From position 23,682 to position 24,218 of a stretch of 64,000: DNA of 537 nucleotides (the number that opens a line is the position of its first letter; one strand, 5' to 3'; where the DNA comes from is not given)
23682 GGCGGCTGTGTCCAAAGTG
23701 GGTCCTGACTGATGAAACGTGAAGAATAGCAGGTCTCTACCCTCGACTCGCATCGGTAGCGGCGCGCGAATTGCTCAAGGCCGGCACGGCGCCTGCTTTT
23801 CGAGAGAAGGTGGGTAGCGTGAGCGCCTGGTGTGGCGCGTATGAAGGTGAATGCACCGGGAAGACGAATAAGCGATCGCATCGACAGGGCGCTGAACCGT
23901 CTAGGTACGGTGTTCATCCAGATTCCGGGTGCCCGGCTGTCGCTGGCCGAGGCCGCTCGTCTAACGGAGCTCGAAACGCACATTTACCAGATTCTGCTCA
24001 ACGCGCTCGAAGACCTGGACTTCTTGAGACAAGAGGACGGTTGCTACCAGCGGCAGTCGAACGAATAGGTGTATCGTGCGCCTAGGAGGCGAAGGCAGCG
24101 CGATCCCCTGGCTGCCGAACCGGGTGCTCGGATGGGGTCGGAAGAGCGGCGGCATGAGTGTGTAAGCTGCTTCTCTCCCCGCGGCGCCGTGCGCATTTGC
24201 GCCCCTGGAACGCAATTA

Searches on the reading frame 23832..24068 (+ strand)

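Call 5: search_protein_families(library=pfam, proteins=[window:23832-24068:+])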
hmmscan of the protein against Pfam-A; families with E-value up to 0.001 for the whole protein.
window:23832-24068:+ (78 aa): 1 family
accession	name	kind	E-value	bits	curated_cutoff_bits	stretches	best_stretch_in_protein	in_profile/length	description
PF10809.13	DUF2732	-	2.8e-05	24.4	25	1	38-78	34-74/75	Protein of unknown function (DUF2732)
